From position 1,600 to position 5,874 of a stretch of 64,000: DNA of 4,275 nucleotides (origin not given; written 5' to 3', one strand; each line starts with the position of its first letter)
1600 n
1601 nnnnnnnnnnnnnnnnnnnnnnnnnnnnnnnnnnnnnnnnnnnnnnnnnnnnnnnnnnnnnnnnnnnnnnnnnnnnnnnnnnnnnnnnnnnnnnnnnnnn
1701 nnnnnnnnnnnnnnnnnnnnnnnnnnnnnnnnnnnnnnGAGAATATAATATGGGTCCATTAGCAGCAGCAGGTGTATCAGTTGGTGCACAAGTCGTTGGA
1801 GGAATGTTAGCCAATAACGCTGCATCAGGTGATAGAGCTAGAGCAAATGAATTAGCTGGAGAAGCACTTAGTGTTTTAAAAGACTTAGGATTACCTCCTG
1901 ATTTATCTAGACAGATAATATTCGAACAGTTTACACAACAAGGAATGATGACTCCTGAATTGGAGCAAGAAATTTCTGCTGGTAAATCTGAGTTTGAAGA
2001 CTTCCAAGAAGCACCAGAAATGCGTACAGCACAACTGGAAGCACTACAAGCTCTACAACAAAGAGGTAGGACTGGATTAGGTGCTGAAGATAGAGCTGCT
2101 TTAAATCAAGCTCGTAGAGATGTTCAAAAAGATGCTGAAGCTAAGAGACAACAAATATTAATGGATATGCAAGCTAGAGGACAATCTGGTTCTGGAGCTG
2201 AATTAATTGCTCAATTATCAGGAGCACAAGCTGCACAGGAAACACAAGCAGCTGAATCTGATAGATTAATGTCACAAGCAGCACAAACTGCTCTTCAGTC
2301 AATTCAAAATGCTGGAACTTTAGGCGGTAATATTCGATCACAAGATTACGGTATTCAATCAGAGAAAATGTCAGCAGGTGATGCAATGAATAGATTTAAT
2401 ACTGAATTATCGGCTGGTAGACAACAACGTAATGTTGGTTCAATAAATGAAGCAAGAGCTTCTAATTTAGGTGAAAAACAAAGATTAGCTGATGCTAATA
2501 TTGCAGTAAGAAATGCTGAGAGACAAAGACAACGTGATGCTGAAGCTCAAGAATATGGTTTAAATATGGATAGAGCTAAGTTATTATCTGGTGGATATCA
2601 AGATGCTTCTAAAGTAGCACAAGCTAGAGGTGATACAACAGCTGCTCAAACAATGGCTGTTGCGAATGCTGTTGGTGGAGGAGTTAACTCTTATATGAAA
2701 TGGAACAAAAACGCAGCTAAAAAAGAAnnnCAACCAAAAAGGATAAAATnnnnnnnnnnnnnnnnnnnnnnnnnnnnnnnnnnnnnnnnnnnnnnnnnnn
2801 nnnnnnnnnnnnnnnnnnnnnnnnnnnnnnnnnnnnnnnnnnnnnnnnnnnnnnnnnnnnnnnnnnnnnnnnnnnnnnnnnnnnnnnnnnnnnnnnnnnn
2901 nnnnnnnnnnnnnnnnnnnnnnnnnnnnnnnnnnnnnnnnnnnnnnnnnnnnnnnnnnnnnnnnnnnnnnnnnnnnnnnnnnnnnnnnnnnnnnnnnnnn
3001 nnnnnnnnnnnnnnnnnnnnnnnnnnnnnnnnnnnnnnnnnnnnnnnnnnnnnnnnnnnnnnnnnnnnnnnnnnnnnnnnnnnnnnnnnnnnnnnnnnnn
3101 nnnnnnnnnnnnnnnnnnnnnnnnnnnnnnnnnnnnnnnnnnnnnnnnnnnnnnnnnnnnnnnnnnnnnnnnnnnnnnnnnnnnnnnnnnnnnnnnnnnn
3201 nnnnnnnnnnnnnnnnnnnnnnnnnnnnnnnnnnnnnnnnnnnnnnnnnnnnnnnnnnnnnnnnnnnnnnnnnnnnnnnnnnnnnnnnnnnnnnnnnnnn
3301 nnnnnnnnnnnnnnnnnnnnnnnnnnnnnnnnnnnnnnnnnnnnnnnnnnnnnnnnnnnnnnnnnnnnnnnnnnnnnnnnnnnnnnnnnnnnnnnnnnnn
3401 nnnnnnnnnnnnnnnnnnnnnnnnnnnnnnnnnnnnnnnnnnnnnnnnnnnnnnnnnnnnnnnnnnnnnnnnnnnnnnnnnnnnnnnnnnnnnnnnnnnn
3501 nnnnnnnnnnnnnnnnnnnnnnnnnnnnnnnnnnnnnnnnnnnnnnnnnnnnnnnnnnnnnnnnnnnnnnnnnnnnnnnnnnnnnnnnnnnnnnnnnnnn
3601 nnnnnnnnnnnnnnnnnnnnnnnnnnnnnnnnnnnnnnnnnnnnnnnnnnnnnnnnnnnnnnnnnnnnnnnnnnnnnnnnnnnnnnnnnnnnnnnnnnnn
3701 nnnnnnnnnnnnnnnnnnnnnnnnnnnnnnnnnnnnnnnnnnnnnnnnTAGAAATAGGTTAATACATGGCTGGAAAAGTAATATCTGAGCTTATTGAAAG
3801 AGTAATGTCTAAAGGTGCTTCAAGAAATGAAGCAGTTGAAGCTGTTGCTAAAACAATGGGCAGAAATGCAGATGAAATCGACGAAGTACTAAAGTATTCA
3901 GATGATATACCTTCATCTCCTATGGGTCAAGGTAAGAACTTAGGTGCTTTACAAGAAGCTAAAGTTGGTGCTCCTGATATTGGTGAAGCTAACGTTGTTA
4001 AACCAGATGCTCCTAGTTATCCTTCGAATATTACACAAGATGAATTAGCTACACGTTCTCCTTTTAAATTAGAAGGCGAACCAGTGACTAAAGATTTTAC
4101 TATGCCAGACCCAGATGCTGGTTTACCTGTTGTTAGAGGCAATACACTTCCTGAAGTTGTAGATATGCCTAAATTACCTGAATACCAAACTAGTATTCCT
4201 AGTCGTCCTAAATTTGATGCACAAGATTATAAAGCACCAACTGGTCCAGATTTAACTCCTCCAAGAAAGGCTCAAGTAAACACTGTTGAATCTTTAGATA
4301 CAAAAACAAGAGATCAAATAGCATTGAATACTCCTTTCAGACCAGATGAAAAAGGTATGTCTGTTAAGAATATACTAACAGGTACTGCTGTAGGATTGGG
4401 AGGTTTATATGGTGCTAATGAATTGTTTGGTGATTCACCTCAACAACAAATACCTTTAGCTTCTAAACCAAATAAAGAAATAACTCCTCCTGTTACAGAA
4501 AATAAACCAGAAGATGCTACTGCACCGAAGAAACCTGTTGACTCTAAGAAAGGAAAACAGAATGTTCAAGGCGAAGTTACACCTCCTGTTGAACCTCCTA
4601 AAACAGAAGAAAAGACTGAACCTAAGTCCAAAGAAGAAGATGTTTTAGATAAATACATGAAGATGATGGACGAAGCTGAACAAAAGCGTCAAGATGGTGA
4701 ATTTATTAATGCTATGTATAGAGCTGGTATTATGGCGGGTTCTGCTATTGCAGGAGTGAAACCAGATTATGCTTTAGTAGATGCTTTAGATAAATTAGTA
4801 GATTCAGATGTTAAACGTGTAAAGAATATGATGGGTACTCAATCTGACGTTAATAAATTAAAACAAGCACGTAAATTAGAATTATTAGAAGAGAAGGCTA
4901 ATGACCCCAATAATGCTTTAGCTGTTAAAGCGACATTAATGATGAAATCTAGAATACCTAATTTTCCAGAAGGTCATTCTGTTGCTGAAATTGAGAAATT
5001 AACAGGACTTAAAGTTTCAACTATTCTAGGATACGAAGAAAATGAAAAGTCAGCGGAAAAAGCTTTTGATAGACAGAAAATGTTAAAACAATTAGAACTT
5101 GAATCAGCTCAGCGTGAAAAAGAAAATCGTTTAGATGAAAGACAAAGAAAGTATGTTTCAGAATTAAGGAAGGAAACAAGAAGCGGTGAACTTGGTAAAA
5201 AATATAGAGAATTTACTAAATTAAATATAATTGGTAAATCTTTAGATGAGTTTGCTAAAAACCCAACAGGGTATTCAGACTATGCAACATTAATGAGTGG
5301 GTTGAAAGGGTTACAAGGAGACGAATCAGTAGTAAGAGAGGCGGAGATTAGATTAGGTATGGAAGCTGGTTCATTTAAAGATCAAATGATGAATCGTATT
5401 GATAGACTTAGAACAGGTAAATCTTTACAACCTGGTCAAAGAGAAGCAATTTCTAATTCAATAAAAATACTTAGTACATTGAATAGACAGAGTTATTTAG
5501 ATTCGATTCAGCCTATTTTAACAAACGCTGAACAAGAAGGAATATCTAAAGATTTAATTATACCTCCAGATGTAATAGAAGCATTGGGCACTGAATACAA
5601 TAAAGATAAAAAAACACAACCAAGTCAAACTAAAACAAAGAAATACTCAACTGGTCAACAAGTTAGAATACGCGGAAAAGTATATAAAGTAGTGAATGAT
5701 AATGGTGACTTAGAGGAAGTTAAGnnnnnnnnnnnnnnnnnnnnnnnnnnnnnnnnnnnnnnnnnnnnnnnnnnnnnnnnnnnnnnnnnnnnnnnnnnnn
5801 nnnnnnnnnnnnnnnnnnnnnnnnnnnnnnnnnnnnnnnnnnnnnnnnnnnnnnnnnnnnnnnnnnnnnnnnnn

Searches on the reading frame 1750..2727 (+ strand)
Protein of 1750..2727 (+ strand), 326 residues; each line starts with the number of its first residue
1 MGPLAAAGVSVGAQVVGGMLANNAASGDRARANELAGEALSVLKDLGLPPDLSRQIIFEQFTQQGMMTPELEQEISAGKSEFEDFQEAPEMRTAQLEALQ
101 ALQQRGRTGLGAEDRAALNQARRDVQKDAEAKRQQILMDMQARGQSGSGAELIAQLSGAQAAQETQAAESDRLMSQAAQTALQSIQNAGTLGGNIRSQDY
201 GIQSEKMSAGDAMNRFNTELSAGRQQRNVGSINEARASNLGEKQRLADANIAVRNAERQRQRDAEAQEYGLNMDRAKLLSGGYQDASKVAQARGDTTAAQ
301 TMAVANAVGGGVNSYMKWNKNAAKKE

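Call 20: search_protein_families(library=phrogs, proteins=[window:1750-2727:+], max_evalue=0.01)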
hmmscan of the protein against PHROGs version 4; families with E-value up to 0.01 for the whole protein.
window:1750-2727:+ (326 aa): 0 families

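Call 21: search_protein_families(library=pfam, proteins=[window:1750-2727:+], max_evalue=0.01)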
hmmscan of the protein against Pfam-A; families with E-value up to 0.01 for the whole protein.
window:1750-2727:+ (326 aa): 1 family
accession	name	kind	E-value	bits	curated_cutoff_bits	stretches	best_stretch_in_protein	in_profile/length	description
PF00941.27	FAD_binding_5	-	7e-05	23.1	27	1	140-269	56-147/170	FAD binding domain in molybdopterin dehydrogenase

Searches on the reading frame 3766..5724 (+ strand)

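Call 20: search_protein_families(library=phrogs, proteins=[window:3766-5724:+], max_evalue=0.01)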
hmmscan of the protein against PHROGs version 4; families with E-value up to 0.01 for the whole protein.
window:3766-5724:+ (653 aa): 1 family
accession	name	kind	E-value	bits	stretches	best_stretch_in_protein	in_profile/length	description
phrog_13634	-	unknown function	0.00021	21.4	1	442-599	202-351/403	-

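Call 21: search_protein_families(library=pfam, proteins=[window:3766-5724:+], max_evalue=0.01)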
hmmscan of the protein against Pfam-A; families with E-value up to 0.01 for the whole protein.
window:3766-5724:+ (653 aa): 0 families
